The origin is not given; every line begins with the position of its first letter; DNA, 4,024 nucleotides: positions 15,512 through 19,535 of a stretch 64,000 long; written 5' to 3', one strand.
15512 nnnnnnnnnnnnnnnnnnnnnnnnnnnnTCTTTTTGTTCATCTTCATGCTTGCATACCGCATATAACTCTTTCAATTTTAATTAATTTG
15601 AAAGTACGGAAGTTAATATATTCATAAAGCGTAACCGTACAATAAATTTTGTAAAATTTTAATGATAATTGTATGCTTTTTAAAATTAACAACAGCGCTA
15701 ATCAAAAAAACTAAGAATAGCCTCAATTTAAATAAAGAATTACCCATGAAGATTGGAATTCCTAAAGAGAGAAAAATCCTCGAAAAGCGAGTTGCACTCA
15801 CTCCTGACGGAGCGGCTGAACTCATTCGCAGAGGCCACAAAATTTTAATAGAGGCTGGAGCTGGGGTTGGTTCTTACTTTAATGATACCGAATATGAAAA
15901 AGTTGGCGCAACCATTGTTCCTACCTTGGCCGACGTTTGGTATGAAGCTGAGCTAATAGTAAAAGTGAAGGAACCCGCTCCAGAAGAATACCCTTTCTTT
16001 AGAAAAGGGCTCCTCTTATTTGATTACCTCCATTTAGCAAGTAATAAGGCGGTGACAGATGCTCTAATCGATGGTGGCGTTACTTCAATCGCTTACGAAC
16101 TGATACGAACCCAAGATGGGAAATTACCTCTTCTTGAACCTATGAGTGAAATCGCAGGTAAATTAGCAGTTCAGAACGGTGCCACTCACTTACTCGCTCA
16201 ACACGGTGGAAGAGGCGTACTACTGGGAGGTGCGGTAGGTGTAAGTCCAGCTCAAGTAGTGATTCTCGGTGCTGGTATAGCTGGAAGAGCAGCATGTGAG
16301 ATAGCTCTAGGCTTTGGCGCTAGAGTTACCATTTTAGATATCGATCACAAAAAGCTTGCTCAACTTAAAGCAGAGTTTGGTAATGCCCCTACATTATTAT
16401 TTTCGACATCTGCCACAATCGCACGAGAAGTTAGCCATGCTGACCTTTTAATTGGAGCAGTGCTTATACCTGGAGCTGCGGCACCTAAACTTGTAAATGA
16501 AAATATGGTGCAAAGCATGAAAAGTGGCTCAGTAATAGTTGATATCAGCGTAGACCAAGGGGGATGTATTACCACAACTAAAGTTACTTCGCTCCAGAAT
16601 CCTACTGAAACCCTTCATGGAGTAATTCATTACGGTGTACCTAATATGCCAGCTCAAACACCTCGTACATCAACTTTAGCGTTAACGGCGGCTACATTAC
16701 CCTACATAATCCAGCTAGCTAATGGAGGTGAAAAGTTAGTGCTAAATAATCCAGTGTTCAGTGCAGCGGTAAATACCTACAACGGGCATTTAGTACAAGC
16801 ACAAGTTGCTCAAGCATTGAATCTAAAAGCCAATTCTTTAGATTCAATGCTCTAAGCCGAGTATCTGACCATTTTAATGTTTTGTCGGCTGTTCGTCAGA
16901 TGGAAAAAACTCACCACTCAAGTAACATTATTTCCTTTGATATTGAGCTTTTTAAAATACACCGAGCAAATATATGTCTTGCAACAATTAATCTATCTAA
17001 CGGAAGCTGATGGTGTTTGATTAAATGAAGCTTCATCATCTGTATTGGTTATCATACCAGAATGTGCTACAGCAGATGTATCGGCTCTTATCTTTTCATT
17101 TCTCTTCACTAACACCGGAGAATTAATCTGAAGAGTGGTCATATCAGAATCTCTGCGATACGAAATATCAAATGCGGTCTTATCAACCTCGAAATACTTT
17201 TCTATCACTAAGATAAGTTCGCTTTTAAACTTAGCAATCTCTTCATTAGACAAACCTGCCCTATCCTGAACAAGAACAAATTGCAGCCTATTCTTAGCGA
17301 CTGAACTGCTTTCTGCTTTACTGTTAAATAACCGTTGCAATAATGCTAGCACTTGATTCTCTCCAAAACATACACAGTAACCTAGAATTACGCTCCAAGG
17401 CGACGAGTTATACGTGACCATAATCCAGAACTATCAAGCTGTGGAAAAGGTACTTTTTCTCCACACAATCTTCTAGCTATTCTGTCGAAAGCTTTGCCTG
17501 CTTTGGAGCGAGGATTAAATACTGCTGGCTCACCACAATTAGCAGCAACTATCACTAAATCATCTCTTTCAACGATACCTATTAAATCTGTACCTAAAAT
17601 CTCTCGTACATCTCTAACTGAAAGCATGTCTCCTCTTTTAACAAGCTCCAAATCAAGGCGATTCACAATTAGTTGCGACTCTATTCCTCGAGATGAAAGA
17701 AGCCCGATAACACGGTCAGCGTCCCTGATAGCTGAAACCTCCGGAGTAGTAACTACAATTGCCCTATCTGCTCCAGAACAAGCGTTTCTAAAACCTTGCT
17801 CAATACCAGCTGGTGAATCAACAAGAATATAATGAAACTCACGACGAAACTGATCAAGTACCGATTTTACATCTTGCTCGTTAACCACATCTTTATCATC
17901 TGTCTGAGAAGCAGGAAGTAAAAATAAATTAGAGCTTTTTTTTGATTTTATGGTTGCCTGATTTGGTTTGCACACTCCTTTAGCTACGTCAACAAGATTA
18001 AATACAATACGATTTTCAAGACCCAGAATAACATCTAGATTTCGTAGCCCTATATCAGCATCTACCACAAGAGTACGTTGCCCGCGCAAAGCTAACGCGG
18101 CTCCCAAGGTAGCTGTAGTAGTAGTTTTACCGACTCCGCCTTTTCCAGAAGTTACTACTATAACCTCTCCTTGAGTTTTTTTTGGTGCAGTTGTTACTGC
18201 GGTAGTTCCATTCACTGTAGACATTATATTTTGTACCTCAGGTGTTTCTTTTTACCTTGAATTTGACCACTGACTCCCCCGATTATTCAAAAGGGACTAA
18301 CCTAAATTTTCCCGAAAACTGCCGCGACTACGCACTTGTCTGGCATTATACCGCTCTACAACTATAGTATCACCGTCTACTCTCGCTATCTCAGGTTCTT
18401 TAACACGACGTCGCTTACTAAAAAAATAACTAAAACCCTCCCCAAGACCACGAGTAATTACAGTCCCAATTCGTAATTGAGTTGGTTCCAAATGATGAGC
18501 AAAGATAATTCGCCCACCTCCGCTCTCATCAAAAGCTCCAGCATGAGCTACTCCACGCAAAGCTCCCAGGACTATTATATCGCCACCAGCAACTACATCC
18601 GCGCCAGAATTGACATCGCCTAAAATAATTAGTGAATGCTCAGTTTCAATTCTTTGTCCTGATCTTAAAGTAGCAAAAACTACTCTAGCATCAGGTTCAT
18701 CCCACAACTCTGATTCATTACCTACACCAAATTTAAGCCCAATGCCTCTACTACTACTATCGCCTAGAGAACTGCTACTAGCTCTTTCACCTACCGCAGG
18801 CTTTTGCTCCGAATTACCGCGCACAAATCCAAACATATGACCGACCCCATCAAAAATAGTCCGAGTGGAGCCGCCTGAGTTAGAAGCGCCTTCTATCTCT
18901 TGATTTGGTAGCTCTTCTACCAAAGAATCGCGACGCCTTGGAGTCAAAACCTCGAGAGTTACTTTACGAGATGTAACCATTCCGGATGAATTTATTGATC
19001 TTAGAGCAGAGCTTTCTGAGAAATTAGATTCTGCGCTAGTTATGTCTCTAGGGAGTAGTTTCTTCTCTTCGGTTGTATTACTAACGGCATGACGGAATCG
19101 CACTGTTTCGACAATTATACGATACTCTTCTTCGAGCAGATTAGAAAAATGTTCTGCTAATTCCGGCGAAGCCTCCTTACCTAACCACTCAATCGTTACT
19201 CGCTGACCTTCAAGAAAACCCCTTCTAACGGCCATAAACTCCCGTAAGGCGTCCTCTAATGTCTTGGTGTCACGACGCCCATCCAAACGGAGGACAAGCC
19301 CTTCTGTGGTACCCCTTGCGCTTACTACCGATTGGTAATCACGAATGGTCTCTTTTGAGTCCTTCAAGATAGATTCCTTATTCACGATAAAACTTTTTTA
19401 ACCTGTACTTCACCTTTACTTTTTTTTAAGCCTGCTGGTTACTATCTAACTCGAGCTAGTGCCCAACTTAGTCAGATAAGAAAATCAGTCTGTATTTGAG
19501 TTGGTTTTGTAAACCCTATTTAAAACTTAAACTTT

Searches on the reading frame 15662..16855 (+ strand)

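Call 13: search_protein_families(library=pfam, proteins=[window:15662-16855:+], max_evalue=0.001)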
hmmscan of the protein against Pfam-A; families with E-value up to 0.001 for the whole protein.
window:15662-16855:+ (397 aa): 4 families
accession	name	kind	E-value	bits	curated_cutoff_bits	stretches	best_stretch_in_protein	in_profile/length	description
PF01262.27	AlaDh_PNT_C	-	1.7e-73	247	23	1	169-379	1-213/214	Alanine dehydrogenase/PNT, C-terminal domain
PF05222.21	AlaDh_PNT_N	-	4.9e-46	156.8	30.4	1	32-165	1-136/136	Alanine dehydrogenase/PNT, N-terminal domain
PF01488.26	Shikimate_DH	-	0.0001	22.9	24.3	1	195-297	11-113/138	Shikimate / quinate 5-dehydrogenase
PF02826.25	2-Hacid_dh_C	-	0.0002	21.2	25.1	1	195-296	35-127/178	D-isomer specific 2-hydroxyacid dehydrogenase, NAD binding domain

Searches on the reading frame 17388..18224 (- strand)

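Call 48: search_protein_families(library=pfam, proteins=[window:17388-18224:-], max_evalue=0.001)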
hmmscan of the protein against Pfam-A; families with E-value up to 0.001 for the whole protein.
window:17388-18224:- (278 aa): 8 families
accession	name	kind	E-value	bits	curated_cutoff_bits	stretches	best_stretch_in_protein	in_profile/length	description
PF13614.12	AAA_31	-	4.8e-19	69.4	27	1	20-169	2-157/177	AAA domain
PF10609.15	ParA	-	3.8e-18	66.3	27.1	1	20-253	4-245/246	NUBPL iron-transfer P-loop NTPase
PF01656.29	CbiA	-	4.7e-18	65.8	25.4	1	22-232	1-123/125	CobQ/CobB/MinD/ParA nucleotide binding domain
PF06564.18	CBP_BcsQ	-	1.1e-11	45.2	21.3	1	22-250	4-230/234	Cellulose biosynthesis protein BcsQ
PF02374.21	ArsA_ATPase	-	1.6e-09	37.9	24.3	1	22-57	3-38/305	Anion-transporting ATPase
PF09140.17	MipZ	-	2e-09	37.6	20.7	1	21-156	2-126/262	ATPase MipZ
PF00142.24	Fer4_NifH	-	1.5e-05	25.1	25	1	24-57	4-37/271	4Fe-4S iron sulfur cluster binding proteins, NifH/frxC family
PF25199.1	nSTAND_NTPase5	-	0.00052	20.3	34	0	13-112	34-138/145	Novel STAND NTPase 5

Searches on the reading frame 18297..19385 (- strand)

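Call 13: search_protein_families(library=pfam, proteins=[window:18297-19385:-], max_evalue=0.001)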
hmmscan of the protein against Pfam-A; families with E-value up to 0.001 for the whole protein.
window:18297-19385:- (362 aa): 1 family
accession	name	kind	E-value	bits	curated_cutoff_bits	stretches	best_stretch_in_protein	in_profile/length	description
PF03775.22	MinC_C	-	1e-25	90.1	33.2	1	238-343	4-101/102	Septum formation inhibitor MinC, C-terminal domain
